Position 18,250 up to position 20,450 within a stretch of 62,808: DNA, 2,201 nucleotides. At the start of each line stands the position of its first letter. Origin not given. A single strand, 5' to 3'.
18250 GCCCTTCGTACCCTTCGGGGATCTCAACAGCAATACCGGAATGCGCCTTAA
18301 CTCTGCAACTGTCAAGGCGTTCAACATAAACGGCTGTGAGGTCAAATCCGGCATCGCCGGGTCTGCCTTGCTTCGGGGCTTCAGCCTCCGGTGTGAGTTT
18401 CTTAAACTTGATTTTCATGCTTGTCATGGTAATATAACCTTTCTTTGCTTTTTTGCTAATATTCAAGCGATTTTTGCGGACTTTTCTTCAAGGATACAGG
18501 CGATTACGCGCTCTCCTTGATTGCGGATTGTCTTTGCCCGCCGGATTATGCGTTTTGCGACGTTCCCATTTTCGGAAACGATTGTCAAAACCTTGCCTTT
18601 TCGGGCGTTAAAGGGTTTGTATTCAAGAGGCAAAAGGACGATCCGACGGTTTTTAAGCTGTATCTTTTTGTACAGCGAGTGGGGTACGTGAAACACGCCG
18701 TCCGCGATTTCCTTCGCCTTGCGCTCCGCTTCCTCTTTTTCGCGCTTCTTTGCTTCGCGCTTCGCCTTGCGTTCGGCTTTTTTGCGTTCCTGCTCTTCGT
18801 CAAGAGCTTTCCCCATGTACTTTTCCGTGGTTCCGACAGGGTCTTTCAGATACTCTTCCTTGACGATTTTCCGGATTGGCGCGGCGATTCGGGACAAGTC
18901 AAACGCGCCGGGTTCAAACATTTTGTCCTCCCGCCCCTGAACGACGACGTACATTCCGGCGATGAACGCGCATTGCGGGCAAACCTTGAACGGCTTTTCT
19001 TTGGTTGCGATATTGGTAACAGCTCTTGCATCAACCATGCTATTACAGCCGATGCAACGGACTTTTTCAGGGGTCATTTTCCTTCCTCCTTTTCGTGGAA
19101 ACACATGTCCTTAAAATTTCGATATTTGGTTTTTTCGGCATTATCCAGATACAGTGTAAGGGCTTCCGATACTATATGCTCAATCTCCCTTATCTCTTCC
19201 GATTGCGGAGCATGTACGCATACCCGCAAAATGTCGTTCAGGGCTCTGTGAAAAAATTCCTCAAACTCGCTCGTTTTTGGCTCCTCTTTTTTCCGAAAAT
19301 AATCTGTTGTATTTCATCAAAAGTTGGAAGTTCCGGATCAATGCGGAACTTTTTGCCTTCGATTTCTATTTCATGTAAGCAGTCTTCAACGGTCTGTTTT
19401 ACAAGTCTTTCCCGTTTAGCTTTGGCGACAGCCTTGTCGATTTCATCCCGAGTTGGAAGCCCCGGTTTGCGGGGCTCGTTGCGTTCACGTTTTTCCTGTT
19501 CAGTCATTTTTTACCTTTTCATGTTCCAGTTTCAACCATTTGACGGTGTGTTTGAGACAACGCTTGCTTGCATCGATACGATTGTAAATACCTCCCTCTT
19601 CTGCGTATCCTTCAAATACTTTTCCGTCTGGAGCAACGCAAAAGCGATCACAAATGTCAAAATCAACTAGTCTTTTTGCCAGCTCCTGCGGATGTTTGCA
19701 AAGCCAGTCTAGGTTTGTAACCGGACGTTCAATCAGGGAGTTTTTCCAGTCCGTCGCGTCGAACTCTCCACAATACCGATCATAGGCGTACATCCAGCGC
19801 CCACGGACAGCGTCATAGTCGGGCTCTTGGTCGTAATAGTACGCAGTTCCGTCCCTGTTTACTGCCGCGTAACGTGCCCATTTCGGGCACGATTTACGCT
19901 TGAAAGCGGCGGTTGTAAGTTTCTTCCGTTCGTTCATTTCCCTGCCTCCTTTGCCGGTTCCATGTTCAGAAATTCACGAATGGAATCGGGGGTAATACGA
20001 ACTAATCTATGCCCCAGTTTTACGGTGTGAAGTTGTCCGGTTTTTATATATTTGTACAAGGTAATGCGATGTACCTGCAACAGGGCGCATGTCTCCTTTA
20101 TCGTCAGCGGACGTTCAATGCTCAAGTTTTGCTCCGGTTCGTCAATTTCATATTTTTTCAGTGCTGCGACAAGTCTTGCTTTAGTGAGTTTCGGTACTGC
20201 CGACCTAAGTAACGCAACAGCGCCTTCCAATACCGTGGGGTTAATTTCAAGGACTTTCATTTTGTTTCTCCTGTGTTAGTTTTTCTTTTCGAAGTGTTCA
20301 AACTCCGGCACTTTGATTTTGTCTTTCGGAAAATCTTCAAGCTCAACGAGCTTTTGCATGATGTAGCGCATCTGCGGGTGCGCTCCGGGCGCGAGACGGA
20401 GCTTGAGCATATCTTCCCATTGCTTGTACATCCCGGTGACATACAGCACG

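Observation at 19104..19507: dnaX-type A_AAA_AAG -1 frameshift site splitting an early gene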

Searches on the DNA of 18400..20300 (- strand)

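Call 6: search_dna_similar(query=window:18400-20300:-, collection=phages, mode=near)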
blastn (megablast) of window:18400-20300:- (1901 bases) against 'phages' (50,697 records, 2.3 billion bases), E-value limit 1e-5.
No match.

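Call 8: search_dna_similar(query=window:18400-20300:-, collection=phages, mode=distant)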
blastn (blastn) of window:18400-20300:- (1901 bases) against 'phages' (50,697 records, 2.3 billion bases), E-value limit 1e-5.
No match.

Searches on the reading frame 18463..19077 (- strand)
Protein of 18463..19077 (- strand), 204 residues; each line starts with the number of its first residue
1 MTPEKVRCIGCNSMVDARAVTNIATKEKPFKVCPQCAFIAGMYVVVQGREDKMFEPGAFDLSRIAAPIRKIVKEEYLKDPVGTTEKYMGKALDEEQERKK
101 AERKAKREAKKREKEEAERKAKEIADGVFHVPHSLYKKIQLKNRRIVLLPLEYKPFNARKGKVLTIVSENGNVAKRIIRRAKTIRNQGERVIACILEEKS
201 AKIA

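Call 21: search_protein_families(library=pfam, proteins=[window:18463-19077:-], max_evalue=1)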
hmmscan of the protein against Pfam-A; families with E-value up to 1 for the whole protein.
window:18463-19077:- (204 aa): 5 families
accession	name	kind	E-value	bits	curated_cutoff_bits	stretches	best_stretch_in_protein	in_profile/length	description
PF12569.14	NatA_aux_su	-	0.034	13.5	33.3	1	90-123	403-435/515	N-terminal acetyltransferase A, auxiliary subunit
PF16380.10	BT_4170-like_C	-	0.055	13.7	30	1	27-65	86-124/142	Rhamnogalacturonan lyase BT_4170-like, C-terminal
PF04245.18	NA37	-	0.056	13.3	24.6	1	76-141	197-264/325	37-kD nucleoid-associated bacterial protein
PF17848.7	Zn_ribbon_ACC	-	0.79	10.4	24.5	0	27-36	17-26/26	Acetyl-CoA carboxylase zinc finger domain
PF08496.15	Peptidase_S49_N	-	0.95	10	27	0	77-121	46-90/147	Peptidase family S49 N-terminal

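Call 22: search_protein_families(library=phrogs, proteins=[window:18463-19077:-], max_evalue=1)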
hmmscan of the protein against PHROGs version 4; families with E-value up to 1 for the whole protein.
window:18463-19077:- (204 aa): 7 families
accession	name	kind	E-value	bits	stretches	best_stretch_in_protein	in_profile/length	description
phrog_2249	-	DNA, RNA and nucleotide metabolism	0.02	14.6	1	34-169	43-165/802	DNA primase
phrog_6422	-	moron, auxiliary metabolic gene and host takeover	0.048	15.1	1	5-104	7-109/120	Lar-like restriction alleviation protein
phrog_7823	-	unknown function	0.053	15.3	1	75-142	8-75/103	-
phrog_11860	-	unknown function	0.28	12.4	1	91-145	42-95/114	-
phrog_3312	-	DNA, RNA and nucleotide metabolism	0.33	11.9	1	109-192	53-133/175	endonuclease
phrog_3793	-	unknown function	0.38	10.9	1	90-125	120-155/272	-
phrog_29003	-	unknown function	0.77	9.4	0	92-125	245-278/504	-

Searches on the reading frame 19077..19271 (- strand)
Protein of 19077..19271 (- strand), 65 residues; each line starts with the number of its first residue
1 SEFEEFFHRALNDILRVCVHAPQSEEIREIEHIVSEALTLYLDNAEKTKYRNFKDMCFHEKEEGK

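Call 65: find_homologous_proteins(query=window:19077-19271:-, max_evalue=0.001)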
Query seq(65 aa) (65 aa): 5 proteins with E <= 0.001 among 5 candidates.
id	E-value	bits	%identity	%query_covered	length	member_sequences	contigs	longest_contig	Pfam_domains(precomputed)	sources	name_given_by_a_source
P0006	1.6e-29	118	89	100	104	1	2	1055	-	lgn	-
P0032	7.0e-29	116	86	100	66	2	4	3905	-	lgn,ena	-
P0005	1.4e-28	115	88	100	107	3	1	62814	-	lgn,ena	-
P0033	3.8e-23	98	85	85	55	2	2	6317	-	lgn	-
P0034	1.5e-22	96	86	85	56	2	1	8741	-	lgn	-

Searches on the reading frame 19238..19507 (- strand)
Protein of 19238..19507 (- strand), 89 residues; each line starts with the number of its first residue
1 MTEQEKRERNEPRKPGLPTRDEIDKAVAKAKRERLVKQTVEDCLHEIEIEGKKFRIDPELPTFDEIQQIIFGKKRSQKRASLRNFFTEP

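Call 11: find_encoding_contigs(protein=window:19238-19507:-, flank=3000, max_places=10)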
Protein window:19238-19507:- (89 aa): 7 contigs read that carry it; 5 places shown.
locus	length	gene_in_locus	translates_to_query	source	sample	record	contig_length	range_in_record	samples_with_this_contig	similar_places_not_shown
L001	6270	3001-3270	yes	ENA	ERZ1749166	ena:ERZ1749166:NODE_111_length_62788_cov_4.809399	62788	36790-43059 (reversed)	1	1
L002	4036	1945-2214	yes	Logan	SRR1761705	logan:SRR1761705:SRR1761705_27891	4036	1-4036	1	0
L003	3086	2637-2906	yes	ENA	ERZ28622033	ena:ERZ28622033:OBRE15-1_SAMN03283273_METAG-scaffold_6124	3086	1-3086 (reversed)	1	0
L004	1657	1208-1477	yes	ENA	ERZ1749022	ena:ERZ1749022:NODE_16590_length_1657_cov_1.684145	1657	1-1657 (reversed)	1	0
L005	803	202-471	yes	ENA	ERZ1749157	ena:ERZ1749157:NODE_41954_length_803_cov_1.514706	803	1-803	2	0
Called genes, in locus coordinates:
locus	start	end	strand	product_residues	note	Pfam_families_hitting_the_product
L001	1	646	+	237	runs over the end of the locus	-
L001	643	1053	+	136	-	-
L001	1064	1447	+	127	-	PF11753:DUF3310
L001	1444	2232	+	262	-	PF02511:Thy1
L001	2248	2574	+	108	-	PF12728:HTH_17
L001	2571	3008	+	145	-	-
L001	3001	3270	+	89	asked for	-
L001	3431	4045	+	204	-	-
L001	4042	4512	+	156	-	PF00692:dUTPase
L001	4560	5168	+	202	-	PF00436:SSB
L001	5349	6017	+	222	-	PF01978:TrmB (faint), PF13384:HTH_23 (faint), PF00196:GerE (faint), PF08281:Sigma70_r4_2 (weak)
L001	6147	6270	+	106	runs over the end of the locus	-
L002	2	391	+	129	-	?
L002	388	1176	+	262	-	PF02511:Thy1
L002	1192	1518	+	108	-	PF12728:HTH_17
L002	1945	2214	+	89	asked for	-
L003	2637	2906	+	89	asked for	-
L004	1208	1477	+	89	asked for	-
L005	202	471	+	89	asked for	-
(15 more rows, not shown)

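Call 44: list_cluster_members(proteins=[window:19238-19507:-, P0008, P0007, P0002, P0001])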
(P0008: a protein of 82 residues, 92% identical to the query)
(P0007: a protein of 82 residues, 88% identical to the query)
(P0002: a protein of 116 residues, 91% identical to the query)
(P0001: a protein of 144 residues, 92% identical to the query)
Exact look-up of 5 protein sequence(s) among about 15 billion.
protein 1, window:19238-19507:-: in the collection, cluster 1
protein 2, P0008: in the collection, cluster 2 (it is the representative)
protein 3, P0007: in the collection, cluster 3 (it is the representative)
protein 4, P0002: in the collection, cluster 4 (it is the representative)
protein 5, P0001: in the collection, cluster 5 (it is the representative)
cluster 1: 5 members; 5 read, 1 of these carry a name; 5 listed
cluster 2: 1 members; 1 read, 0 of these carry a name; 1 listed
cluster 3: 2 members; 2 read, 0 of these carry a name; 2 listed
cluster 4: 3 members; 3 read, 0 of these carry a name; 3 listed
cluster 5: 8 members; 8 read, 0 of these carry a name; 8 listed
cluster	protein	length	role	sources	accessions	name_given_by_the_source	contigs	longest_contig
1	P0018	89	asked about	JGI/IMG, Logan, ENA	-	hypothetical protein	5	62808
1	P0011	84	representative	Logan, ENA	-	-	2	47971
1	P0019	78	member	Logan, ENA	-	-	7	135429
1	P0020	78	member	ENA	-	-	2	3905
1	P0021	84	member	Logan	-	-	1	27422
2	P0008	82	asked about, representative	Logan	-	-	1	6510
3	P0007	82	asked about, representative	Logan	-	-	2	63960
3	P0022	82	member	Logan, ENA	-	-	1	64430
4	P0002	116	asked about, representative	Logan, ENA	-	-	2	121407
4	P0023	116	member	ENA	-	-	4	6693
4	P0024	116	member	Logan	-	-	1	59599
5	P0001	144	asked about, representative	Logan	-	-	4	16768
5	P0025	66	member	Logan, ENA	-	-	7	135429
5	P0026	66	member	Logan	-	-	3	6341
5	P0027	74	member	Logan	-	-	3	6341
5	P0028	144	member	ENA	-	-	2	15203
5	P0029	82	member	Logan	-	-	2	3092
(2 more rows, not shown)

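Call 47: find_encoding_contigs(protein=P0019, flank=2000, max_places=8)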
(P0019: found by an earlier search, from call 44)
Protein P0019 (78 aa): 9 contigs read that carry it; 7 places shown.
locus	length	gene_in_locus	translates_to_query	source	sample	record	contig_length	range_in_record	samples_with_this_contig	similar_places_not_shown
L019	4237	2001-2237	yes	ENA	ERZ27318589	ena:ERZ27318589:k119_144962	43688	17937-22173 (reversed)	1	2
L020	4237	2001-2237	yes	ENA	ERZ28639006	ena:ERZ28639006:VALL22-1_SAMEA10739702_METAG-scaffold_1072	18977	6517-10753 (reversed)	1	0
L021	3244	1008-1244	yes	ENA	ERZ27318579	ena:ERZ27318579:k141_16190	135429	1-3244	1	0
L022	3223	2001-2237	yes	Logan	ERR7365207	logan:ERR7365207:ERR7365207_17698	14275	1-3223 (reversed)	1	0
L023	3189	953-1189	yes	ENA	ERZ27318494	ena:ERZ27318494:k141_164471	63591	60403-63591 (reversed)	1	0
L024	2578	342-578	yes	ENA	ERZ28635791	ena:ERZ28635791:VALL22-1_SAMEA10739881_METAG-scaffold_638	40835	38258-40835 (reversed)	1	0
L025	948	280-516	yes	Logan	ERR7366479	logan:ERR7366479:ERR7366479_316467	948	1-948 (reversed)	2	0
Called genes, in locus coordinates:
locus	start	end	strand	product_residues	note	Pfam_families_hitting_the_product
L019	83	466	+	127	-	PF11753:DUF3310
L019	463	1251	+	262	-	PF02511:Thy1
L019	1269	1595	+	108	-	PF12728:HTH_17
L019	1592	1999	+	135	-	-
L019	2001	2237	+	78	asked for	-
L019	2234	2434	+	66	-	-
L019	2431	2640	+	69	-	-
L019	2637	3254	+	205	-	-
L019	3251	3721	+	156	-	PF00692:dUTPase, PF22769:DCD (weak)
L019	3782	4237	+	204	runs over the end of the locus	PF00436:SSB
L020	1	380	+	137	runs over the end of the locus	-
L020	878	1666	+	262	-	PF02511:Thy1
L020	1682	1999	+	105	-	PF12728:HTH_17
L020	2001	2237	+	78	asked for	-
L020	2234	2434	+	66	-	-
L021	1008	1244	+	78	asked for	-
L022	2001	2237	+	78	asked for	-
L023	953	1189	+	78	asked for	-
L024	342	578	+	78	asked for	-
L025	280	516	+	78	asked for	-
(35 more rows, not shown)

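Call 48: find_encoding_contigs(protein=P0020, flank=2000, max_places=4)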
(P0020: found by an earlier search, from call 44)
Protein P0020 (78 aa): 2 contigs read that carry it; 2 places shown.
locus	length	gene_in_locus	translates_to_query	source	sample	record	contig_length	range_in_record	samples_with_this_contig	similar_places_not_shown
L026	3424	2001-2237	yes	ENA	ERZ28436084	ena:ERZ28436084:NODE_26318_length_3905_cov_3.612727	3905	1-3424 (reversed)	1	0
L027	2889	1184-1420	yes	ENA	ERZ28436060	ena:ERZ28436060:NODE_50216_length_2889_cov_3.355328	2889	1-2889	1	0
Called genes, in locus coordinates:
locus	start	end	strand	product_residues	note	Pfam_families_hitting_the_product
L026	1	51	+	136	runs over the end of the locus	PF11131:PhrC_PhrF (weak)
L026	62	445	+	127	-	PF11753:DUF3310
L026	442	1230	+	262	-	PF02511:Thy1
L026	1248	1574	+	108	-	PF12728:HTH_17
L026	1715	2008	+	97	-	-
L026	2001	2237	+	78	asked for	-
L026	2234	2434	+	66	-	-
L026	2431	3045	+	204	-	-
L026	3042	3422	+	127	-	?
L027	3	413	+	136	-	?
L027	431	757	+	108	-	PF12728:HTH_17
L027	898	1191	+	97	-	-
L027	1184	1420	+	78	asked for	-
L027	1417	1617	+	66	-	-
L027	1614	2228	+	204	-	-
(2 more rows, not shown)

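Call 49: find_encoding_contigs(protein=P0027, flank=2000, max_places=4)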
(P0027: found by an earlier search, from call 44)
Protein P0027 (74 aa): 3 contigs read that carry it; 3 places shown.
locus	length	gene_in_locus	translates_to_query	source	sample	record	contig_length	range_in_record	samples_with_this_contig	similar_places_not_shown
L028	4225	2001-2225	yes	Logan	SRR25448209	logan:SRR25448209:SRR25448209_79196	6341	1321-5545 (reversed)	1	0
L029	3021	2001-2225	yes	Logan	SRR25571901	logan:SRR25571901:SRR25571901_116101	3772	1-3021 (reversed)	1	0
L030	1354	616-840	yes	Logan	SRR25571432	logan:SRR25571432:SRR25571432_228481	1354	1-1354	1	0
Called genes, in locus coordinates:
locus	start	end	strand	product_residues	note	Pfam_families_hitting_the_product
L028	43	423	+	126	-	PF11753:DUF3310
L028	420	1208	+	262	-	PF02511:Thy1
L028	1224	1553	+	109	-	PF12728:HTH_17, PF00376:MerR (weak)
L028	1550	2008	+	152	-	-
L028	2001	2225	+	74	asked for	-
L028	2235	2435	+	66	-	-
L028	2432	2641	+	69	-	-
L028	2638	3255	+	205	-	-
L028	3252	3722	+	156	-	PF00692:dUTPase, PF22769:DCD (weak)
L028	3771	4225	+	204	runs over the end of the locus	PF00436:SSB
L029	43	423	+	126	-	PF11753:DUF3310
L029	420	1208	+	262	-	PF02511:Thy1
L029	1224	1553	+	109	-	PF12728:HTH_17, PF00376:MerR (weak)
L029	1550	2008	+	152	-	-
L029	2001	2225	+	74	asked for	-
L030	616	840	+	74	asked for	-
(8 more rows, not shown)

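Call 61: find_encoding_contigs(protein=P0028, flank=2000, max_places=4)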
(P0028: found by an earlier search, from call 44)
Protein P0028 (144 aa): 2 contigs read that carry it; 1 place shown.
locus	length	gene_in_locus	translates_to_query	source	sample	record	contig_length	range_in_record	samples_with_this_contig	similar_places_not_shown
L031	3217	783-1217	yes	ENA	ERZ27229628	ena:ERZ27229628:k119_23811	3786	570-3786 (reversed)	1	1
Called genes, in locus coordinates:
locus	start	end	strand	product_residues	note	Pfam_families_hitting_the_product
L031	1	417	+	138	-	?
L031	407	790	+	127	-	-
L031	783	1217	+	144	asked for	-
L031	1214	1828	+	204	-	-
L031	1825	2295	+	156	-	PF00692:dUTPase, PF22769:DCD (weak)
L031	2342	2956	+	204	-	PF00436:SSB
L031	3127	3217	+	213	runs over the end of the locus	PF13384:HTH_23 (faint), PF00196:GerE (weak), PF08281:Sigma70_r4_2 (weak)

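Call 62: find_encoding_contigs(protein=P0029, flank=2000, max_places=4)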
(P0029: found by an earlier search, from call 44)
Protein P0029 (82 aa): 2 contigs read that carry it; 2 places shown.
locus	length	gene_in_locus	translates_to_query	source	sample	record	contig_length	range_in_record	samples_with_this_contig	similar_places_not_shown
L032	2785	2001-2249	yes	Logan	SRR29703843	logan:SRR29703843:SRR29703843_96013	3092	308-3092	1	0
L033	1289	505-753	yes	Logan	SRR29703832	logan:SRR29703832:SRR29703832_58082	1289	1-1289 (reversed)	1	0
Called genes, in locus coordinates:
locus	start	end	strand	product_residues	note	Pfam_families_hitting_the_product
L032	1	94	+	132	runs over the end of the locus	?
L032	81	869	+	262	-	PF02511:Thy1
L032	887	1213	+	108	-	PF12728:HTH_17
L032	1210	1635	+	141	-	-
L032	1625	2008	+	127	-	-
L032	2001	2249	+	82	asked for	-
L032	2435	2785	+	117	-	?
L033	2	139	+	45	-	?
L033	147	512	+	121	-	-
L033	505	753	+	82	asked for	-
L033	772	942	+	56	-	-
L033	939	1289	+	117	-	?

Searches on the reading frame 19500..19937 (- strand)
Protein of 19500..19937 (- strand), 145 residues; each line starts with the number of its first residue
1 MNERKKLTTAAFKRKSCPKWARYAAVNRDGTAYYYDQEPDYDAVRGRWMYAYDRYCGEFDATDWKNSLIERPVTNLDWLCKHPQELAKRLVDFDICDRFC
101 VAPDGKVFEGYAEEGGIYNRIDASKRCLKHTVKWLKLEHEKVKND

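Call 21: search_protein_families(library=pfam, proteins=[window:19500-19937:-], max_evalue=1)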
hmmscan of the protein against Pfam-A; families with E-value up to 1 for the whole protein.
window:19500-19937:- (145 aa): 0 families

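Call 22: search_protein_families(library=phrogs, proteins=[window:19500-19937:-], max_evalue=1)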
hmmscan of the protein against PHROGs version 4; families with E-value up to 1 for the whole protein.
window:19500-19937:- (145 aa): 3 families
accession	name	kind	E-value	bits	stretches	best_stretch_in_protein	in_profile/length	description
phrog_1972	-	unknown function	8.3e-10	39.5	1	18-77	43-110/160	-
phrog_21375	-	unknown function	8.6e-05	23.8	1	16-73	10-76/189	-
phrog_36859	-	unknown function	0.35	10.5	1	25-124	351-445/500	-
